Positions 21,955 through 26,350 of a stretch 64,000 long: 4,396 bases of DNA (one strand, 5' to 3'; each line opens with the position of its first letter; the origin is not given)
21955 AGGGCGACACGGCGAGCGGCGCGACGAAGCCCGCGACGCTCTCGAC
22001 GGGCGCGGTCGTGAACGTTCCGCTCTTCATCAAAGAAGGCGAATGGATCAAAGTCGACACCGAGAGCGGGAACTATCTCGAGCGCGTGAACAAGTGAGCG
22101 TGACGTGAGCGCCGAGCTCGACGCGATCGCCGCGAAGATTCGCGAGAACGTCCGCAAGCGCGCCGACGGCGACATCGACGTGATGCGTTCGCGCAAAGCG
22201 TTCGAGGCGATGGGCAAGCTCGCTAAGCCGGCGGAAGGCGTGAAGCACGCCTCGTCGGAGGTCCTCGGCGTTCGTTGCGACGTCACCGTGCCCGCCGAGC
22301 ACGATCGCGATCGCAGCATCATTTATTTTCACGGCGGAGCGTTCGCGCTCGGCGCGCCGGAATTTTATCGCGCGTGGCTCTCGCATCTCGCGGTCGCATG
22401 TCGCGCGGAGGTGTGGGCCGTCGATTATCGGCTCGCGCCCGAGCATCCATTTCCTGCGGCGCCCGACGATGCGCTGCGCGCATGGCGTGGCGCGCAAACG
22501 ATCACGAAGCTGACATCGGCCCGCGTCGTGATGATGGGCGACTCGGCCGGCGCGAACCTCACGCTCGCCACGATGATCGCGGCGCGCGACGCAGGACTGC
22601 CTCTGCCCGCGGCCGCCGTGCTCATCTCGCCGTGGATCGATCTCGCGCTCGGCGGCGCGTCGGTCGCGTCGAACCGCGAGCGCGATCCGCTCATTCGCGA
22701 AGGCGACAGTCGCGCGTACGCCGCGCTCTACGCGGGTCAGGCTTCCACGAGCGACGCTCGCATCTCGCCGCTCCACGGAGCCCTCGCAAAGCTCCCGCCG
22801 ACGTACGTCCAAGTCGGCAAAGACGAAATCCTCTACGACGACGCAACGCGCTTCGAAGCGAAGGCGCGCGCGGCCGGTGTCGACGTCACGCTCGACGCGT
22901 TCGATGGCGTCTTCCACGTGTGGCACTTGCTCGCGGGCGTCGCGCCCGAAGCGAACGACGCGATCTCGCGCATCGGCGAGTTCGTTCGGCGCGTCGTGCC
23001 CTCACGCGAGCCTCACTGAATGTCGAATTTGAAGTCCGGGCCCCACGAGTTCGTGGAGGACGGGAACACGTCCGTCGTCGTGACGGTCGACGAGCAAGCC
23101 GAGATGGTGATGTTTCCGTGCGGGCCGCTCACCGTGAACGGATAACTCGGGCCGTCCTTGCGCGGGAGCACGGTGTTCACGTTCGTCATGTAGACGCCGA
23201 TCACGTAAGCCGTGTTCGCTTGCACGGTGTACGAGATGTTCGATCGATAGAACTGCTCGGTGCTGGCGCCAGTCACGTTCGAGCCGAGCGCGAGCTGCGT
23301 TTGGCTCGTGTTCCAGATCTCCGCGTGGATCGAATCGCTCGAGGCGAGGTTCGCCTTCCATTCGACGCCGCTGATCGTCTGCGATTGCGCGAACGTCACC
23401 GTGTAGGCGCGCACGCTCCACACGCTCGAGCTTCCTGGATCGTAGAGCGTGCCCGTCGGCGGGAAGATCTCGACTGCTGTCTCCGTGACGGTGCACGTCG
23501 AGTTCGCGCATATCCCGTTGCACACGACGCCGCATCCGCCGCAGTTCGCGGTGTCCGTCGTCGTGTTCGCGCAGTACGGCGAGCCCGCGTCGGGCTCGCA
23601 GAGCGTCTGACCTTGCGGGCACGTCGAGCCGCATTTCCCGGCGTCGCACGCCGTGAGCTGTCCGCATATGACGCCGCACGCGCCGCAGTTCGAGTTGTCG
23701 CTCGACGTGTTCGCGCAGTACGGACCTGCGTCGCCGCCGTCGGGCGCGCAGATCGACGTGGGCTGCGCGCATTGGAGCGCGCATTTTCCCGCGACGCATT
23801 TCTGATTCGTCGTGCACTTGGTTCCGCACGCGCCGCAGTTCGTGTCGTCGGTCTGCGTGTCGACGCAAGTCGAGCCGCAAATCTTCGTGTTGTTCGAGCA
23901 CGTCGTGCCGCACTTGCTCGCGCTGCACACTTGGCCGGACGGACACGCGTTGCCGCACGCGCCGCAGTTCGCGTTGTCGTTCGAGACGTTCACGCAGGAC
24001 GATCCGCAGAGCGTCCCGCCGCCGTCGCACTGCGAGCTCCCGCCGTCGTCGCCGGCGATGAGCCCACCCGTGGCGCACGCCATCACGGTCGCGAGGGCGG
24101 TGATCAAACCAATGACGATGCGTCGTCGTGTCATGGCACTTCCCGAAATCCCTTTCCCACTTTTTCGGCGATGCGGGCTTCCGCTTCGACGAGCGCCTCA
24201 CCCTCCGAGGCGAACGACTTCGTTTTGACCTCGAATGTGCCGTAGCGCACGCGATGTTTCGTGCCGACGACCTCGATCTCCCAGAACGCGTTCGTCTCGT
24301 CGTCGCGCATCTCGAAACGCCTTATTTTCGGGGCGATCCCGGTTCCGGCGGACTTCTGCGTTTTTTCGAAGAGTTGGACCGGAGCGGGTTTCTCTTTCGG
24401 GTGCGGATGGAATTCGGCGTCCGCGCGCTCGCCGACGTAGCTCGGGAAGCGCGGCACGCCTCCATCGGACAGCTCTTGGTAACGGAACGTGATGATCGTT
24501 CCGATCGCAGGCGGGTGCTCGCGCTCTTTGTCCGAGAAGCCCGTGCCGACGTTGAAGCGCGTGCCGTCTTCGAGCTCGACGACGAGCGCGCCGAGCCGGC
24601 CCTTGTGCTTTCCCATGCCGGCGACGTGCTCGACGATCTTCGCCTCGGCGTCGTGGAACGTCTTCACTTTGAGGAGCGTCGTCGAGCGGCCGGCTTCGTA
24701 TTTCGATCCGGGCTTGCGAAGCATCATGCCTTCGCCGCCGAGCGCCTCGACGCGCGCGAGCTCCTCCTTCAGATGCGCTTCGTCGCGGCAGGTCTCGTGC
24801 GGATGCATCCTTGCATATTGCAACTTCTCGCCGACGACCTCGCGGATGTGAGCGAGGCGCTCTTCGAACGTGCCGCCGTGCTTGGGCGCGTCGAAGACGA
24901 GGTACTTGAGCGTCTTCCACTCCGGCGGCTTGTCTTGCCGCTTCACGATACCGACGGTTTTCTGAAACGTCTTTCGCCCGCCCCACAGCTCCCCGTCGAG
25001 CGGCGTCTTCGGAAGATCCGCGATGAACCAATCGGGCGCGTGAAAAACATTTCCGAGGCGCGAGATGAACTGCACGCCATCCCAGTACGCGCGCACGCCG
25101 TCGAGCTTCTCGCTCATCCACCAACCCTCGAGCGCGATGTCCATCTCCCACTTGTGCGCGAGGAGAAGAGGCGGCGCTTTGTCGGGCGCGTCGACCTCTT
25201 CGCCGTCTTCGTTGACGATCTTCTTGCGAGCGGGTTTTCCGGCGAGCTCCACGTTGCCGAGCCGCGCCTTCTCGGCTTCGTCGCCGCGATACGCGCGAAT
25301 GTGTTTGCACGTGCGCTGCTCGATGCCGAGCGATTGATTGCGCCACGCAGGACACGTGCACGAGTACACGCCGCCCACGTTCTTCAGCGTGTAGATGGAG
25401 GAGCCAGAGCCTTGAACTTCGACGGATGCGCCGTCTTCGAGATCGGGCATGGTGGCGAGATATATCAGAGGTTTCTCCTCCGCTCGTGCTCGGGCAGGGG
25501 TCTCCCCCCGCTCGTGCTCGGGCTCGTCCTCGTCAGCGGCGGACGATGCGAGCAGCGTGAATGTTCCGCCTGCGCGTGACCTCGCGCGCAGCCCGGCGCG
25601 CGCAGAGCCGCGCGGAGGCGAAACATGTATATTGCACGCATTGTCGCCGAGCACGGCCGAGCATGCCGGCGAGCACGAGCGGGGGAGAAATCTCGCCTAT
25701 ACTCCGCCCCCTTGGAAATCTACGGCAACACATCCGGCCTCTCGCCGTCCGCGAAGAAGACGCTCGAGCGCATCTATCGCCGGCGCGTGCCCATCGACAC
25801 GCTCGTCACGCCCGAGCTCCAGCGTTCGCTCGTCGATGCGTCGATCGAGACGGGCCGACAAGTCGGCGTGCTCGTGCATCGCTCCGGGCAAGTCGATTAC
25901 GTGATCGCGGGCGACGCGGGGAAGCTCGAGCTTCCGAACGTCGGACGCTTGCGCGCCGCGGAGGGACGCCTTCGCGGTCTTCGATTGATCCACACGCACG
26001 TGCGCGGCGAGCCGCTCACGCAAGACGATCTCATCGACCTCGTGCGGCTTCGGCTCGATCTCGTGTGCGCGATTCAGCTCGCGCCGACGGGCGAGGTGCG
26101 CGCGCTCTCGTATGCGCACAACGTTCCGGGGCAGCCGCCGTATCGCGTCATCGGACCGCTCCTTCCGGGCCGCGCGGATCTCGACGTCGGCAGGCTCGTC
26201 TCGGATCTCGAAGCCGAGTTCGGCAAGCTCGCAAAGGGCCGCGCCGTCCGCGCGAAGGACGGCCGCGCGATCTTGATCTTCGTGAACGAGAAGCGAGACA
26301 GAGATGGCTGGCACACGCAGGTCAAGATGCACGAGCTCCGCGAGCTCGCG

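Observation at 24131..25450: Minimal ATP-dependent DNA ligase fused to an N-terminal SWIM zinc finger and a C-terminal WGR domain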

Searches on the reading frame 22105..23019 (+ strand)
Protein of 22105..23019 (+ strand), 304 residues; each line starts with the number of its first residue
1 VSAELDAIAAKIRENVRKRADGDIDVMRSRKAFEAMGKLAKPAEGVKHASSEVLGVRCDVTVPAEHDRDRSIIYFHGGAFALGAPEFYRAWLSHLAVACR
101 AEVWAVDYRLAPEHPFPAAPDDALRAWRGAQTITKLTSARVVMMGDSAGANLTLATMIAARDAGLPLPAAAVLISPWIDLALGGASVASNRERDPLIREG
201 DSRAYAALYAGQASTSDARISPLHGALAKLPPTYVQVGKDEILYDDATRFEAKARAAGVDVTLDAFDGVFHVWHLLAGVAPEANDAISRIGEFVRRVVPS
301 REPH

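Call 44: search_protein_families(library=pfam, proteins=[window:22105-23019:+], max_evalue=0.001)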
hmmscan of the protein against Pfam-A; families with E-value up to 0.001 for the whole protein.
window:22105-23019:+ (304 aa): 3 families
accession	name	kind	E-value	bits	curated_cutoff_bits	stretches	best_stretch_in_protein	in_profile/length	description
PF07859.19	Abhydrolase_3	-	2.7e-56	191.1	25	1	72-274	1-209/210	alpha/beta hydrolase fold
PF10340.15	Say1_Mug180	-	6.6e-10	38.8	21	1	66-182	119-239/374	Steryl acetyl hydrolase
PF20434.5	BD-FAE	-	3.2e-07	30.5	26.8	1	59-159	2-107/215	BD-FAE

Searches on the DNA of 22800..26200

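Call 36: search_rna_families(source=window, start=22800, end=26200, threshold=evalue, max_evalue=1)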
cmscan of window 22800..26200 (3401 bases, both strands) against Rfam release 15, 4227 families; matches with E-value up to 1: 0.
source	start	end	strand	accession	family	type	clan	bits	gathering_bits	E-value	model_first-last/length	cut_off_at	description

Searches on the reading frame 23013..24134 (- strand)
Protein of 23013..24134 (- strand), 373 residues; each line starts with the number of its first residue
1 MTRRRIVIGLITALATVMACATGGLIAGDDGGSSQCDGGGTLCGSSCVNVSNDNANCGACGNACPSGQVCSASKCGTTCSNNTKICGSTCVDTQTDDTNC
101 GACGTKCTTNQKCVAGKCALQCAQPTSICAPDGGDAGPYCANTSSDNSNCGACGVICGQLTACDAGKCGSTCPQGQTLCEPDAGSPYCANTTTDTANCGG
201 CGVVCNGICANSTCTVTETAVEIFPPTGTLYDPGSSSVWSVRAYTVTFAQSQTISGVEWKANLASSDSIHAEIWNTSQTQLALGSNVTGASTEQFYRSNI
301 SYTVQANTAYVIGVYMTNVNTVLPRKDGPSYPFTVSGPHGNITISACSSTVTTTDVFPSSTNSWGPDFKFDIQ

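Call 44: search_protein_families(library=pfam, proteins=[window:23013-24134:-], max_evalue=0.001)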
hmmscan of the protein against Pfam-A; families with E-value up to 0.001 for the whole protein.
window:23013-24134:- (373 aa): 1 family
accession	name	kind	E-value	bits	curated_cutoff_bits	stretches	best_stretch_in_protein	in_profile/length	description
PF04885.19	Stig1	-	1.8e-13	51.2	24.1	2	73-119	37-83/85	Stigma-specific STIG1-like protein family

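Call 76: search_protein_families(library=padloc, proteins=[window:23013-24134:-], max_evalue=0.01)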
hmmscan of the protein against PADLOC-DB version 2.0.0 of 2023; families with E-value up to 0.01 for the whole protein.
window:23013-24134:- (373 aa): 0 families
